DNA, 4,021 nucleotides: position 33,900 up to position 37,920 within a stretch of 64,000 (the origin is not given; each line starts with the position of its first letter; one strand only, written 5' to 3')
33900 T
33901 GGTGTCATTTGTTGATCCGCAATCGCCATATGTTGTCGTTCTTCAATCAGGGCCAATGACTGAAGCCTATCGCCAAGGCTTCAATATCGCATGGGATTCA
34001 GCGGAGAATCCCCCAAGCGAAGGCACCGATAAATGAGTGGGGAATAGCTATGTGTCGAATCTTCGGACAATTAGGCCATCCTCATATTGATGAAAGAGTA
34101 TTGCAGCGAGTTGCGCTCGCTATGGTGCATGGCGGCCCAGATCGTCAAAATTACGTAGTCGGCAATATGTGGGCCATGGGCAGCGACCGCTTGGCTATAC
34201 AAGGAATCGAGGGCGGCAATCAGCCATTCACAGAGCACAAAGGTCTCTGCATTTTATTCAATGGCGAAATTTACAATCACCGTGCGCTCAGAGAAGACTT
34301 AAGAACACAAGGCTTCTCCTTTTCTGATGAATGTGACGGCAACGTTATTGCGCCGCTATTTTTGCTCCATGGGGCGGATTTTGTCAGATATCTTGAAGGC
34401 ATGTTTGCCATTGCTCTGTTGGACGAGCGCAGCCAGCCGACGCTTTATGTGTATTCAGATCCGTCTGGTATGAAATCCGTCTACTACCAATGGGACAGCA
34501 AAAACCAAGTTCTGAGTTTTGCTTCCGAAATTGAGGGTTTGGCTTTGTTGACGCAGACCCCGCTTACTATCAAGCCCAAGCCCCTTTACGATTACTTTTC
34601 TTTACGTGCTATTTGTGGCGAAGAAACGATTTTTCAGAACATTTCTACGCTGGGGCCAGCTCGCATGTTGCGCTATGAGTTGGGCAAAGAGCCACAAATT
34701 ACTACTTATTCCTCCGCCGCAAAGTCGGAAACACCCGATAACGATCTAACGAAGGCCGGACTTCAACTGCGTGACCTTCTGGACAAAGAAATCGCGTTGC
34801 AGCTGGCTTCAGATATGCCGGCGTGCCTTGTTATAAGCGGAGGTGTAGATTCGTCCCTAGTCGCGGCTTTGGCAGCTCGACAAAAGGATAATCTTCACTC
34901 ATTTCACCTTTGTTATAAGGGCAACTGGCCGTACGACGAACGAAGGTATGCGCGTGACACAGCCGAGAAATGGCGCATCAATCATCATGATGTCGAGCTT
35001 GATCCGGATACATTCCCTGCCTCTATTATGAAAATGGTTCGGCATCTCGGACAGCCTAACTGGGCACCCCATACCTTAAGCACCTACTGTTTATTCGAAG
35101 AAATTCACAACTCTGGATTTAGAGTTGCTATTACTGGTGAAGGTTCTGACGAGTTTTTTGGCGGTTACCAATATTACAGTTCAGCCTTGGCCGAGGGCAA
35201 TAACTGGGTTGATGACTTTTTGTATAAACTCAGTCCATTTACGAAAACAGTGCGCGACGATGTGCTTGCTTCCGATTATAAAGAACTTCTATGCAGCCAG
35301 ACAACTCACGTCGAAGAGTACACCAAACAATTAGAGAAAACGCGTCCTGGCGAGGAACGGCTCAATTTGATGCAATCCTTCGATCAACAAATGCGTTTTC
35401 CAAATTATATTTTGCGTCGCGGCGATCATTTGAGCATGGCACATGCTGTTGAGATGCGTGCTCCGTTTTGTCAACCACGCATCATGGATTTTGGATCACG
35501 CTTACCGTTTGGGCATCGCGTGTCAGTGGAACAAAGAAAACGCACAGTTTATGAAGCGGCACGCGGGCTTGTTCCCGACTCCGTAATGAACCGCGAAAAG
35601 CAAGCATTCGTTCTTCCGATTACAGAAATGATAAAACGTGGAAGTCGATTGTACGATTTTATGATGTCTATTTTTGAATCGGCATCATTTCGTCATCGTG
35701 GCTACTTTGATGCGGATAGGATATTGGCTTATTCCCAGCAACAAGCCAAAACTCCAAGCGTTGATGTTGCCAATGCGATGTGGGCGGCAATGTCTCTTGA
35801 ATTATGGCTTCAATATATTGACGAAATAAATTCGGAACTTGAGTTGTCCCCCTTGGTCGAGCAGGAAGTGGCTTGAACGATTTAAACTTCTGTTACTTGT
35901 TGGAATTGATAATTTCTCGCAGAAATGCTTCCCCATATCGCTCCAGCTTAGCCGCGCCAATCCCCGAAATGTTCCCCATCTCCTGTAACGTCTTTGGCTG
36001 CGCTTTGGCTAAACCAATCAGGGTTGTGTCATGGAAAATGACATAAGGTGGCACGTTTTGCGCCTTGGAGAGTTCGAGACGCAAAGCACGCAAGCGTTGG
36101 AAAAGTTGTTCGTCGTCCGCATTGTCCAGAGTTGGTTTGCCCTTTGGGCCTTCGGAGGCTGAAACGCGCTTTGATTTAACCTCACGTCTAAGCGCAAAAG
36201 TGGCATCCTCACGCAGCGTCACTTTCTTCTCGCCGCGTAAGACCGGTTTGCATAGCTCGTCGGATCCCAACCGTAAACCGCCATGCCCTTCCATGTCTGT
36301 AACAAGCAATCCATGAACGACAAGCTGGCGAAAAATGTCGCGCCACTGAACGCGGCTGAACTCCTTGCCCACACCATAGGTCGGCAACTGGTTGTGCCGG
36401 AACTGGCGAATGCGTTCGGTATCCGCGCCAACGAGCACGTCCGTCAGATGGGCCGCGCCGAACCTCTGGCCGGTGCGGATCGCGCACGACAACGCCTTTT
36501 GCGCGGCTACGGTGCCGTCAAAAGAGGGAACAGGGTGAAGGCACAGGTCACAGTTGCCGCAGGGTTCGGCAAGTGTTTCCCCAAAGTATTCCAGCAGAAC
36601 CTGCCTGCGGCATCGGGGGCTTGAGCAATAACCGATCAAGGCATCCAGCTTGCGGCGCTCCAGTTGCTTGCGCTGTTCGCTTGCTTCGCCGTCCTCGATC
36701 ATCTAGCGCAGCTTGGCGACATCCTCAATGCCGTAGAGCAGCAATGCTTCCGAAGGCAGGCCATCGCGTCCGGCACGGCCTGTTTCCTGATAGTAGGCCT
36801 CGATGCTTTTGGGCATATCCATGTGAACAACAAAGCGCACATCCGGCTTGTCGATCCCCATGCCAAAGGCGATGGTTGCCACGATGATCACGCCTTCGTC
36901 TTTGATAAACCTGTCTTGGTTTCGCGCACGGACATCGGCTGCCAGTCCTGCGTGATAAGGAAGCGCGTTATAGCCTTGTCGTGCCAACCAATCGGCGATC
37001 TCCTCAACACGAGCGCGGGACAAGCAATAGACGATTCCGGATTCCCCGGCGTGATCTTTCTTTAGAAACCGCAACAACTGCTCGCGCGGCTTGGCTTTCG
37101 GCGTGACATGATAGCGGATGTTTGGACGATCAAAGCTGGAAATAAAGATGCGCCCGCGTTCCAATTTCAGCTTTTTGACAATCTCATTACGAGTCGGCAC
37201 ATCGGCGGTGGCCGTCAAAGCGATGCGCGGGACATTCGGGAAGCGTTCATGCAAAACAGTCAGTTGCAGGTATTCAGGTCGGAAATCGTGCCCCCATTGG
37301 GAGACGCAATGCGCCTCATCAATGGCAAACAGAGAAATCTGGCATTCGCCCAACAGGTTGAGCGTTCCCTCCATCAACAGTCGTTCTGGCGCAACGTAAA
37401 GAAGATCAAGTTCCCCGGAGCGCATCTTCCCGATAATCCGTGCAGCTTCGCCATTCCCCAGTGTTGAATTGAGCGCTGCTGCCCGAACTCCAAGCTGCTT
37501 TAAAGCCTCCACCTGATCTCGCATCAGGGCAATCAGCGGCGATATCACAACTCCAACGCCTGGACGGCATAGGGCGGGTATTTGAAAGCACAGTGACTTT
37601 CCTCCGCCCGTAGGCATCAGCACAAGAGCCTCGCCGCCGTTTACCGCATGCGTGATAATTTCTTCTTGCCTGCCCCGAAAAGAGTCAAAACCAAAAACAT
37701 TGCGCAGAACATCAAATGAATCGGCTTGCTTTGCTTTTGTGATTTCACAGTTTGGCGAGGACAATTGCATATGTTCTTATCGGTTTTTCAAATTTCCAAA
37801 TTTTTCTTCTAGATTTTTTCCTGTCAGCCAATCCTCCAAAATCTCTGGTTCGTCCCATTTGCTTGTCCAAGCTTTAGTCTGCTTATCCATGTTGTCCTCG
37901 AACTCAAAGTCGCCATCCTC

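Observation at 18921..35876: Orphan enzyme cluster combining ArgG/ArgH-type ureido-to-guanidino chemistry, two guanidino-modifying enzymes, two AsnB-like amidoligases and a GCS2-like ligase, inside a defence island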

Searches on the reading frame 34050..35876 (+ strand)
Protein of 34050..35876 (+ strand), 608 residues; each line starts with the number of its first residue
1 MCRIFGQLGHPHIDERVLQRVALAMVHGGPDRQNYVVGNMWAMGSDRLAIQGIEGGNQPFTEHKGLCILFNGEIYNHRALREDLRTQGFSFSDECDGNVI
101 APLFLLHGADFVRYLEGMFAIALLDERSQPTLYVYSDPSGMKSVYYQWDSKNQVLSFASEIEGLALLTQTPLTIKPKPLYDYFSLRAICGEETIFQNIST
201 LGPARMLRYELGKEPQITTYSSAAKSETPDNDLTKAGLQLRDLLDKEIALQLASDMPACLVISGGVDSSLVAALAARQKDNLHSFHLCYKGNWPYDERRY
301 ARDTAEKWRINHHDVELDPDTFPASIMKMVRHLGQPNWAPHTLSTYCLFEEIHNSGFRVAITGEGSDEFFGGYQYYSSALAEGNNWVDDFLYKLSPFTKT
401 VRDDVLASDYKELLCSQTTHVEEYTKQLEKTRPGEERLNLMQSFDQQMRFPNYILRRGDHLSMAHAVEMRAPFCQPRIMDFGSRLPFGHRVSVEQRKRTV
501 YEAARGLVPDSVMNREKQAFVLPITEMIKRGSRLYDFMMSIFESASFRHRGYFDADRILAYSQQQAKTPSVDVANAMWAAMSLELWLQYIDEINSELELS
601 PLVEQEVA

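Call 4: search_protein_families(library=pfam, proteins=[window:34050-35876:+], max_evalue=0.01)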
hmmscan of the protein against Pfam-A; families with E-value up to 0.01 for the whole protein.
window:34050-35876:+ (608 aa): 6 families
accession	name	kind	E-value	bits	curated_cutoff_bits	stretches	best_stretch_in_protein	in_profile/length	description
PF00733.27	Asn_synthase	-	9.8e-71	239.7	21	1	239-588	1-354/354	Asparagine synthase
PF13537.11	GATase_7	-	5.4e-30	104.4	25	1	46-164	2-121/123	Glutamine amidotransferase domain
PF13522.11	GATase_6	-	1e-23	84.2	27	1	30-160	1-130/130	Glutamine amidotransferase domain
PF06508.19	QueC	-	1.6e-05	24.9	22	1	258-318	2-61/210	Queuosine biosynthesis protein QueC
PF24167.1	DUF7411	-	0.00052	20.1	28.7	1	256-337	1-77/194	Family of unknown function (DUF7411)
PF02540.23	NAD_synthase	-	0.0011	18.5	21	1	259-319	22-83/242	NAD synthase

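Call 9: search_protein_families(library=ncbifam, proteins=[window:34050-35876:+], max_evalue=0.001)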
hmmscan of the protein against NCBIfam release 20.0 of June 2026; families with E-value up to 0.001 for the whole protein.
window:34050-35876:+ (608 aa): 12 families
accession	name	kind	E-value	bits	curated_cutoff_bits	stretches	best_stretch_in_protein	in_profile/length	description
TIGR01536.1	asn_synth_AEB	equivalog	3.1e-101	339.9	267.1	1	2-520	1-517/517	asparagine synthase (glutamine-hydrolyzing)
TIGR03108.1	eps_aminotran_1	hypoth_equivalog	5.9e-77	259.8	816.9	2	4-382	7-383/628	XrtA/PEP-CTERM system amidotransferase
TIGR03104.1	trio_amidotrans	equivalog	1.7e-72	244.5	570.1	1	1-588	1-587/589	N-acetylglutaminylglutamine amidotransferase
NF006949.0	PRK09431.1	equivalog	3.3e-62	210.8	499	3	1-170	1-171/554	asparagine synthase B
NF033535.1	lass_lactam_cya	exception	1.3e-37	129.7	525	2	10-420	12-427/668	lasso peptide isopeptide bond-forming cyclase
NF033561.1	macrolact_Ik_Al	subfamily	2.8e-21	75.8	300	1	126-516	88-488/561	albusnodin/ikarugamycin family macrolactam cyclase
TIGR01135.1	glmS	equivalog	1.6e-06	26.9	418.05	1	59-136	86-174/607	glutamine--fructose-6-phosphate transaminase (isomerizing)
NF001484.0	PRK00331.1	subfamily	1.4e-05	23.7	381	1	59-136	87-175/601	isomerizing glutamine--fructose-6-phosphate transaminase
TIGR00552.1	nadE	equivalog_domain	2.3e-05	23.8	63.65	1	240-321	9-90/251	NAD(+) synthase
NF010587.0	PRK13980.1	equivalog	5.1e-05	22.6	255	1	234-319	12-96/267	NAD+ synthase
TIGR00364.1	TIGR00364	equivalog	0.00036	20.1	150.3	1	258-318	1-60/201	7-cyano-7-deazaguanine synthase QueC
TIGR01134.1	purF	equivalog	0.0007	19.1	350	0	56-168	83-203/432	amidophosphoribosyltransferase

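Call 10: search_protein_families(library=padloc, proteins=[window:34050-35876:+], max_evalue=0.01)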
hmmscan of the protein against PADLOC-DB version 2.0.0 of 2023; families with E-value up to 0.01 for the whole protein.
window:34050-35876:+ (608 aa): 1 family
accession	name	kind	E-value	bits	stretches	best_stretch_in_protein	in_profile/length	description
PDLC00911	QueC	-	0.00021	19.5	1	256-318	6-68/190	QueC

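Call 105: find_related_loci(query=window:34050-35876:+, collection=viral_contigs, flank=6000)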
Query window:34050-35876:+ (608 aa) in viral_contigs; peptide patterns used: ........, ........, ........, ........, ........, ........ (x = any residue, [..] = any of these).
No stretch of DNA in the collection matches any of the patterns.

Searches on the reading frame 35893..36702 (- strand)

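Call 4: search_protein_families(library=pfam, proteins=[window:35893-36702:-], max_evalue=0.01)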
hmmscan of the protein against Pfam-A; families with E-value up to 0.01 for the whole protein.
window:35893-36702:- (269 aa): 3 families
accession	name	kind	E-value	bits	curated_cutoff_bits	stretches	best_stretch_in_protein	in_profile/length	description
PF09382.16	RQC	-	3.4e-36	124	23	1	60-167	4-109/114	RQC domain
PF00570.28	HRDC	-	1.7e-23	82.8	23.8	1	198-264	2-68/68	HRDC domain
PF16124.10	RecQ_Zn_bind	-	2e-18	67.3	25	1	1-55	10-66/66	RecQ zinc-binding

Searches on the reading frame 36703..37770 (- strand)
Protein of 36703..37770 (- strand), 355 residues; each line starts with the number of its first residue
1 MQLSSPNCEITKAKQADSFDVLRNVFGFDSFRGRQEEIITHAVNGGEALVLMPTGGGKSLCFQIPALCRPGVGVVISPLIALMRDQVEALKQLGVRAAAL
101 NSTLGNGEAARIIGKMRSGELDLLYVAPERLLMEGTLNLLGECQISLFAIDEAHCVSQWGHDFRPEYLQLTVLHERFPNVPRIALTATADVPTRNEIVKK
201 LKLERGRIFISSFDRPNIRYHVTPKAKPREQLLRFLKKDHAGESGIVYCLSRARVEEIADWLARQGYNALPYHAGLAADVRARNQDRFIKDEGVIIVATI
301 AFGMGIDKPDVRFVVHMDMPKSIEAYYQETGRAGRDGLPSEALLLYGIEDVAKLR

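Call 4: search_protein_families(library=pfam, proteins=[window:36703-37770:-], max_evalue=0.01)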
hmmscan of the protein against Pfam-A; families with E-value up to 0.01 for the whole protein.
window:36703-37770:- (355 aa): 3 families
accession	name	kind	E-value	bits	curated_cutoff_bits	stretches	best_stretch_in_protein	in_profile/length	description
PF00270.35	DEAD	-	5.6e-24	85.2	26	1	35-190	4-161/167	DEAD/DEAH box helicase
PF00271.37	Helicase_C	-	2.8e-22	79.5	23.5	1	230-337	4-110/110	Helicase conserved C-terminal domain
PF04851.21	ResIII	-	0.007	16.7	22.5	0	35-189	8-162/164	Type III restriction enzyme, res subunit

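Call 58: search_protein_families(library=ncbifam, proteins=[window:36703-37770:-], max_evalue=0.01)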
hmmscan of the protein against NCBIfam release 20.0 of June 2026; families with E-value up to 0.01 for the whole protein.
window:36703-37770:- (355 aa): 23 families
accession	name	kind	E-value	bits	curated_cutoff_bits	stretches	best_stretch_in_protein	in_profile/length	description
TIGR01389.1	recQ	equivalog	2.5e-161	538.1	640.2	1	20-352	3-334/591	DNA helicase RecQ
NF008279.0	PRK11057.1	equivalog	1.4e-141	473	1015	1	14-355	9-349/608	ATP-dependent DNA helicase RecQ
TIGR00614.1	recQ_fam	subfamily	4.1e-140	467.7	219.8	1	20-355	1-339/470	RecQ family ATP-dependent DNA helicase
NF041063.1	DpdF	equivalog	9.5e-58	196.4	550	1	21-352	130-488/813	protein DpdF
NF008394.0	PRK11192.1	equivalog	4.1e-18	65.4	507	1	221-345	226-350/441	ATP-dependent RNA helicase SrmB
NF053631.1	RNA_helic_CshA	equivalog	8.3e-18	64.5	646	1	26-342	17-337/434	degradosome RNA helicase CshA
NF053711.1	RNA_heli_RhlE1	exception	5.3e-15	55.1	750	1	112-354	117-356/434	RNA helicase RhlE1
NF008642.0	PRK11634.1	equivalog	1.1e-14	53.8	989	1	26-345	24-348/628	DEAD/DEAH family ATP-dependent RNA helicase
NF008744.0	PRK11776.1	equivalog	1.1e-12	47.2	524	1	220-353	222-353/460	ATP-dependent RNA helicase DbpA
TIGR04121.1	DEXH_lig_assoc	equivalog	1.6e-12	46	850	1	34-343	17-354/804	ligase-associated DNA damage response DEXH box helicase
NF053636.1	DDHlcsCsdAPsy1082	equivalog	3.4e-11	42.4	890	1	239-353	240-354/512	DEAD/DEAH box helicase CsdA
TIGR03817.1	DECH_helic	hypoth_equivalog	2.1e-09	36.2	874.1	2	249-344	289-381/742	helicase/secretion neighborhood putative DEAH-box helicase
NF002340.1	PRK01297.1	equivalog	5e-09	35.4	564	1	229-342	236-349/372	ATP-dependent RNA helicase RhlB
NF007882.0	PRK10590.1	equivalog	1e-08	34.6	743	1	115-352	121-355/456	ATP-dependent RNA helicase RhlE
NF010338.0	PRK13767.1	equivalog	2.4e-08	32.7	849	1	268-335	317-384/877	ATP-dependent helicase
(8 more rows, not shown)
